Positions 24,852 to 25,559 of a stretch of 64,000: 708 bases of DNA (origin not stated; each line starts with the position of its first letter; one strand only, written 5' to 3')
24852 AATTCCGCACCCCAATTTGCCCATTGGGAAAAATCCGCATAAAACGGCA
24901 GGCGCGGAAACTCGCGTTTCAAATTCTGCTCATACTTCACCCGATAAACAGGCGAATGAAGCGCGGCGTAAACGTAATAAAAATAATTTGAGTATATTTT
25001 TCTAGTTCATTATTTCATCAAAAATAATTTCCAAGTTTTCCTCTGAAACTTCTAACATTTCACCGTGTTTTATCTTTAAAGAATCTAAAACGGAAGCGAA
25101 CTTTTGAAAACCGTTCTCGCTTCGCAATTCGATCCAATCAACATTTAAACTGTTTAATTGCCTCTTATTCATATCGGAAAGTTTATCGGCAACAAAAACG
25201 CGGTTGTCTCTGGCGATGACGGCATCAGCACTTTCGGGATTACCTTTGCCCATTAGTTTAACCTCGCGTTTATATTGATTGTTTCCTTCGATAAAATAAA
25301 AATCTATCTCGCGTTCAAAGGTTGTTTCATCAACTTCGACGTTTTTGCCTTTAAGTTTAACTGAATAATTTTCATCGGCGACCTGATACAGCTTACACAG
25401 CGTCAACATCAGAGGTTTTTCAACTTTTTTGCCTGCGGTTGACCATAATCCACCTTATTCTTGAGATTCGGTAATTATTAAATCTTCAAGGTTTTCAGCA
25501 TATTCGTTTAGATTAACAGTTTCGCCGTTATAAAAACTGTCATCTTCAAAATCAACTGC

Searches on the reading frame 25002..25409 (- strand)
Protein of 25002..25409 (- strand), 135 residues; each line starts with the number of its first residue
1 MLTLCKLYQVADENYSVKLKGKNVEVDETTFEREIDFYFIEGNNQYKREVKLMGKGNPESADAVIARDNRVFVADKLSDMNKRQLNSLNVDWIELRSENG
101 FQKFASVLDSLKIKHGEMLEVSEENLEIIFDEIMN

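Call 3: search_protein_families(library=pfam, proteins=[window:25002-25409:-], max_evalue=1)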
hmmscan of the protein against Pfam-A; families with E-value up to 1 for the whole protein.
window:25002-25409:- (135 aa): 3 families
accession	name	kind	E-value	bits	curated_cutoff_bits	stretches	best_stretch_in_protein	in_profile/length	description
PF09516.16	RE_CfrBI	-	1.2e-06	28.5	25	1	4-82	180-257/257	CfrBI restriction endonuclease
PF20469.4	OLD-like_TOPRIM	-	0.038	15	23.2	1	78-115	23-60/67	Overcoming lysogenization defect protein-like, TOPRIM domain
PF18235.6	OST_P2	-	0.088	13.2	25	0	6-42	45-81/133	Oligosaccharyltransferase Peripheral 2 domain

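Call 4: search_protein_families(library=padloc, proteins=[window:25002-25409:-], max_evalue=1)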
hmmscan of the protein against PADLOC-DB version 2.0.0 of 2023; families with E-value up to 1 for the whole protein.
window:25002-25409:- (135 aa): 2 families
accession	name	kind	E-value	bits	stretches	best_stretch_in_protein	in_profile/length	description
PDLC03496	REase_II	-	2.1e-38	130.6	1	1-133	175-308/311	Type II restriction enzyme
PDLC00307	PtuA1|PtuA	-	0.0093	12.9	1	78-124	151-200/424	AAA ATPase domain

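Call 5: search_protein_families(library=ncbifam, proteins=[window:25002-25409:-], max_evalue=1)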
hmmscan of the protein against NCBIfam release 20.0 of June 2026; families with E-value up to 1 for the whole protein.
window:25002-25409:- (135 aa): 2 families
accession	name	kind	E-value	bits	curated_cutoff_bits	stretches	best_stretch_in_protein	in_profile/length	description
TIGR02804.1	ExbD_2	equivalog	0.027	14.9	123.45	1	62-121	53-117/121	TonB system transport protein ExbD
NF033547.1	transpos_IS1595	equivalog_domain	0.051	13.4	75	1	5-85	45-124/215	IS1595 family transposase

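Call 6: find_homologous_proteins(query=window:25002-25409:-)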
Query window:25002-25409:- (135 aa): 402 proteins with E <= 0.001 among 403 candidates; the best 120 are listed.
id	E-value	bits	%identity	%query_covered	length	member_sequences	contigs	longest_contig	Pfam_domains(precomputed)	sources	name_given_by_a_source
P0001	4.4e-74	265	93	99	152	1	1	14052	PF09516.17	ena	-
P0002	1.1e-73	263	93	99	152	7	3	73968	PF09516.17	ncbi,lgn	-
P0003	3.2e-71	255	90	99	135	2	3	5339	PF09516.17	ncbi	-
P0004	4.8e-71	255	90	99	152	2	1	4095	PF09516.17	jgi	jgi:hypothetical protein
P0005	3.9e-70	252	87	100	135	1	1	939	PF09516.17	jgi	jgi:hypothetical protein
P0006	9.4e-70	251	88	99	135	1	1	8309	PF09516.17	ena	-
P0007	1.1e-69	251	89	99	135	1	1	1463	PF09516.17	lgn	-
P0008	2.0e-69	250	87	100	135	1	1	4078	PF09516.17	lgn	-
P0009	3.3e-69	249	87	99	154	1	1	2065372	PF09516.17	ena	-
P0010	1.2e-68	247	88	99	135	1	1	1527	PF09516.17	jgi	jgi:hypothetical protein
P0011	2.9e-68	246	87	99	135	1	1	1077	PF09516.17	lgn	-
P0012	3.5e-68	246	87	99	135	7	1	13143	PF09516.17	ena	-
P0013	3.6e-68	246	86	99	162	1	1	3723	PF09516.17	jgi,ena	-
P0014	6.8e-68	245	87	99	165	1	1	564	PF09516.17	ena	-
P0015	1.1e-67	244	87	99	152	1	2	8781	PF09516.17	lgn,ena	-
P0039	1.8e-63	230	85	99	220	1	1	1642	PF09516.17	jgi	jgi:CfrBI restriction endonuclease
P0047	1.1e-56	209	75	99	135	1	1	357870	PF09516.17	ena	-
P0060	4.6e-47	177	66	99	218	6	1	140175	PF09516.17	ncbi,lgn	-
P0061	6.7e-47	177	63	99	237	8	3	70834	PF09516.17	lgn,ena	-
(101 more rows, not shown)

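Call 8: search_solved_structures(query=window:25002-25409:-, max_evalue=10)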
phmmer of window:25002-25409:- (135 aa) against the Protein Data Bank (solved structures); distinct sequences matched with E-value up to 10: 2.
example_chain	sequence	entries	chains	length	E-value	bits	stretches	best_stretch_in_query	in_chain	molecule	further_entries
8v3w_C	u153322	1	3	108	0.44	14.3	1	7-66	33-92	Spike (CD1369)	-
5x00_A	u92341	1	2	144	2.1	12.2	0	37-63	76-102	Nucleoside diphosphate kinase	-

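Call 12: find_encoding_contigs(protein=P0002, flank=8000, max_places=4)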
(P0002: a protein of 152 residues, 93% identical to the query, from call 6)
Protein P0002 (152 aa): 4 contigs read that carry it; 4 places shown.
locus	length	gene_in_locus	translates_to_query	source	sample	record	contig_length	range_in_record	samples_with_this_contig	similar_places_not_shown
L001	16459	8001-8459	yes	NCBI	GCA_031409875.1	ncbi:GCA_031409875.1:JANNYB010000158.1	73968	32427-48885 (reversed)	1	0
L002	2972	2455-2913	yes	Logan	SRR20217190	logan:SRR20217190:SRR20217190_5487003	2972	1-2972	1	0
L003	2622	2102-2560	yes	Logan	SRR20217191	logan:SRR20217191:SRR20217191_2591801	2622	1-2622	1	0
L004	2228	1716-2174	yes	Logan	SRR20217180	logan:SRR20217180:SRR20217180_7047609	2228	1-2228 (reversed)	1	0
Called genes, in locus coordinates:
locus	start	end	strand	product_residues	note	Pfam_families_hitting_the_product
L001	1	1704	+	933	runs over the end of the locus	PF00034:Cytochrom_C (faint), PF03150:CCP_MauG, PF01839:FG-GAP (faint), PF13517:FG-GAP_3 (weak)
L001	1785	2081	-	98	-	PF20136:DUF6526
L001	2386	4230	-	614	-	PF00664:ABC_membrane, PF00005:ABC_tran, PF02463:SMC_N (faint)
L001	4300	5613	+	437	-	PF01336:tRNA_anti-codon, PF00152:tRNA-synt_2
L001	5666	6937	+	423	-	PF02985:HEAT (faint), PF13646:HEAT_2 (weak), PF01555:N6_N4_Mtase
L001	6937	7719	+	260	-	PF15515:MvaI_BcnI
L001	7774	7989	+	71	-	-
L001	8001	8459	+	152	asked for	PF09516:RE_CfrBI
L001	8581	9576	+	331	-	PF17761:DUF1016_N, PF06250:YhcG_C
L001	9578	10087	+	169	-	PF10263:SprT-like (weak)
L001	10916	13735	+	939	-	PF00400:WD40 (faint), PF07494:Reg_prop (faint), PF14250:AbrB-like (faint), PF17164:DUF5122, PF17164:DUF5122, PF24684:Vgb_lyase, PF17164:DUF5122, PF13620:CarboxypepD_reg (weak), +1 more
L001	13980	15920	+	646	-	PF01839:FG-GAP (faint), PF13517:FG-GAP_3 (weak)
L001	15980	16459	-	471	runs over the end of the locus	PF07498:Rho_N, PF07497:Rho_RNA_bind, PF00006:ATP-synt_ab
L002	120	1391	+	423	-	PF02985:HEAT (faint), PF13646:HEAT_2 (weak), PF01555:N6_N4_Mtase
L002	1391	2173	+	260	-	PF15515:MvaI_BcnI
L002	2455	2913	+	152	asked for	PF09516:RE_CfrBI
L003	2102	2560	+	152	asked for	PF09516:RE_CfrBI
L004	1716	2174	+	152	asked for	PF09516:RE_CfrBI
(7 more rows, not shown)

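Call 13: find_encoding_contigs(protein=P0047, flank=8000, max_places=3)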
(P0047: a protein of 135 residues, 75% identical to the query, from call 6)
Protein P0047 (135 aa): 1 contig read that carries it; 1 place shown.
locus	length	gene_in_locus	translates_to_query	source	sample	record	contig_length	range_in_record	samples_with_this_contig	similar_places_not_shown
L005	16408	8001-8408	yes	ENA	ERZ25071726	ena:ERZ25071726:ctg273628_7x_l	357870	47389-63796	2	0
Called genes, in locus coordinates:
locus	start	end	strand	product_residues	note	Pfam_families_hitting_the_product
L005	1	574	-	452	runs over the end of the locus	PF07969:Amidohydro_3, PF01979:Amidohydro_1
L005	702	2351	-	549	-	PF01979:Amidohydro_1, PF07969:Amidohydro_3 (weak)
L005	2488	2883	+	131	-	PF04134:DCC1-like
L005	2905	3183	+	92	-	PF04248:NTP_transf_9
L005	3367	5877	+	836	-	PF00488:MutS_V, PF20297:MSSS (weak), PF01713:Smr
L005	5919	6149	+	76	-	PF03683:UPF0175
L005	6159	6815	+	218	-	PF02985:HEAT (faint), PF13646:HEAT_2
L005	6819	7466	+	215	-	-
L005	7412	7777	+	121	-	PF27126:NmeDI_C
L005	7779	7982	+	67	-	-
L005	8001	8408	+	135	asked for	PF09516:RE_CfrBI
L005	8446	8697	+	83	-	-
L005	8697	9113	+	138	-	PF13470:PIN_3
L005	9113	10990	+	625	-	PF01807:Zn_ribbon_DnaG, PF08275:DNAG_N, PF01751:Toprim, PF13155:Toprim_2, PF13362:Toprim_3, PF13662:Toprim_4, PF10410:DnaB_bind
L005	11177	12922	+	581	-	PF03979:Sigma70_r1_1, PF00140:Sigma70_r1_2, PF04542:Sigma70_r2, PF04539:Sigma70_r3, PF04545:Sigma70_r4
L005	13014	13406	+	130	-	-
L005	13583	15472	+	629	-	PF19864:Radical_SAM_N2, PF04055:Radical_SAM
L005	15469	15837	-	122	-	-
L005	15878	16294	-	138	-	-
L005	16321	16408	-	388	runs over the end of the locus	PF13685:Fe-ADH_2, PF01761:DHQ_synthase, PF24621:DHQS_C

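Call 14: find_encoding_contigs(protein=P0060, flank=8000, max_places=3)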
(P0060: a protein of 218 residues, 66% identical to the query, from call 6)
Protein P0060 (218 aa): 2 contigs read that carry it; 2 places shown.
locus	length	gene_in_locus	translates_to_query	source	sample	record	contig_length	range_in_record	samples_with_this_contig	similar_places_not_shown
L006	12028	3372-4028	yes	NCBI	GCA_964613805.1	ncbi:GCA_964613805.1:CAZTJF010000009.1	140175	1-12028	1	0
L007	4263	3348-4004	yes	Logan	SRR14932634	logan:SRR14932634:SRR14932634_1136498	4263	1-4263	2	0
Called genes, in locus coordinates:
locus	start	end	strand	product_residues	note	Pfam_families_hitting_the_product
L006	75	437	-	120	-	-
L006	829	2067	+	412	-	PF02985:HEAT (faint), PF03130:HEAT_PBS (faint), PF13646:HEAT_2, PF01555:N6_N4_Mtase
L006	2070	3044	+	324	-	PF27126:NmeDI_C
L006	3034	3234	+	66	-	-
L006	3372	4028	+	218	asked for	PF09516:RE_CfrBI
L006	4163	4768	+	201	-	PF07298:NnrU (faint), PF06966:DUF1295 (weak)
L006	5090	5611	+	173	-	PF07298:NnrU, PF04140:ICMT (weak), PF04191:PEMT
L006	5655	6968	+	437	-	-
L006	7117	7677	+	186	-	PF01209:Ubie_methyltran, PF13489:Methyltransf_23, PF01728:FtsJ, PF02353:CMAS, PF02475:TRM5-TYW2_MTfase, PF01135:PCMT, PF05175:MTS, PF13847:Methyltransf_31, +6 more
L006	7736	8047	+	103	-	-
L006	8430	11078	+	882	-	PF06452:CBM9_1 (weak), PF19313:DUF5916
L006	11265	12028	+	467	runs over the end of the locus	PF00890:FAD_binding_2 (faint), PF01134:GIDA (faint), PF01266:DAO (faint), PF07992:Pyr_redox_2, PF12831:FAD_oxidored (weak), PF13738:Pyr_redox_3, PF00070:Pyr_redox, PF02852:Pyr_redox_dim, +2 more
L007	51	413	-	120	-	-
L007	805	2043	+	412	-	PF02985:HEAT (faint), PF03130:HEAT_PBS (faint), PF13646:HEAT_2, PF01555:N6_N4_Mtase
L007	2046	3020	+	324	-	PF27126:NmeDI_C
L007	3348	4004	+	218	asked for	PF09516:RE_CfrBI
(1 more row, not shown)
